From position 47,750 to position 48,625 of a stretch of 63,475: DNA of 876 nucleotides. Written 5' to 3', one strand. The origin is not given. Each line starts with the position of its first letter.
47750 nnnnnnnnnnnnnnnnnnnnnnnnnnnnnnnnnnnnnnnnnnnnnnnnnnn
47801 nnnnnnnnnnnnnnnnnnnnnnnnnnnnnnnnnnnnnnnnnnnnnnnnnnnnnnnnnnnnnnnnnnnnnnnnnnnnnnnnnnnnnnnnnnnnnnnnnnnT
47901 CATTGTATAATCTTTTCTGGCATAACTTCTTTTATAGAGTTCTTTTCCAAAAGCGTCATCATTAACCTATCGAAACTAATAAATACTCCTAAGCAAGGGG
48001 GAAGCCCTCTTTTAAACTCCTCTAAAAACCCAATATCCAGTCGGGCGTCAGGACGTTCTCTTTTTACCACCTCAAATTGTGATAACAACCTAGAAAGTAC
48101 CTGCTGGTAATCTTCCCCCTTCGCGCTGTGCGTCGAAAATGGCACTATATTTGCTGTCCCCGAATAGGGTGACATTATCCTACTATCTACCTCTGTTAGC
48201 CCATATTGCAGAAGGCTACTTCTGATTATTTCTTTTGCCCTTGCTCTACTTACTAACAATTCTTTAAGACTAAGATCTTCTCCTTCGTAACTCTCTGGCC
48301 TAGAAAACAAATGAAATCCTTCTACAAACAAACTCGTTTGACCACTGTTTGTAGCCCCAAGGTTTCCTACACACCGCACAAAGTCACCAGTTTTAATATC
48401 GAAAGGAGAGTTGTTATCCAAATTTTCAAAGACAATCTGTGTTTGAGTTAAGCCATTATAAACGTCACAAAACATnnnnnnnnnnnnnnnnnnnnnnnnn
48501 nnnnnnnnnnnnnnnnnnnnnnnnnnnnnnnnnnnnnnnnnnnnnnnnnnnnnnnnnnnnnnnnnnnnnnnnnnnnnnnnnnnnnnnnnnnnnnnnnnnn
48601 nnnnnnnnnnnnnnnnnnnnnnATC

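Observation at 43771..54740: Three diverged copies of a gene 3' end plus downstream module delimit tandem ~5 kb cargo cassettes (integration hotspot without a visible integrase)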

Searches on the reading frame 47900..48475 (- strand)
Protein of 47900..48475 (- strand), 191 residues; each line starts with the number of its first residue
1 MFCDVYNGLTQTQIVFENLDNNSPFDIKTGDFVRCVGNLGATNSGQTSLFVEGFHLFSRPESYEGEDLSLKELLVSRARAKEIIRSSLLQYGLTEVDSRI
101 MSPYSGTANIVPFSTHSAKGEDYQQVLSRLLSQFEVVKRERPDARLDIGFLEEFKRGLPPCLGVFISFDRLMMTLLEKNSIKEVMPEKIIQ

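Call 8: search_protein_families(library=pfam, proteins=[window:47900-48475:-], max_evalue=0.01)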
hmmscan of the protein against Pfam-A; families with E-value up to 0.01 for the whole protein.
window:47900-48475:- (191 aa): 2 families
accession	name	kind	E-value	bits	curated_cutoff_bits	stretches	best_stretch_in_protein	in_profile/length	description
PF00152.25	tRNA-synt_2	-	1.7e-09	37.6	25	1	141-185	258-302/308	tRNA synthetases class II (D, K and N)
PF01336.31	tRNA_anti-codon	-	0.0056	17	27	1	2-54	19-72/75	OB-fold nucleic acid binding domain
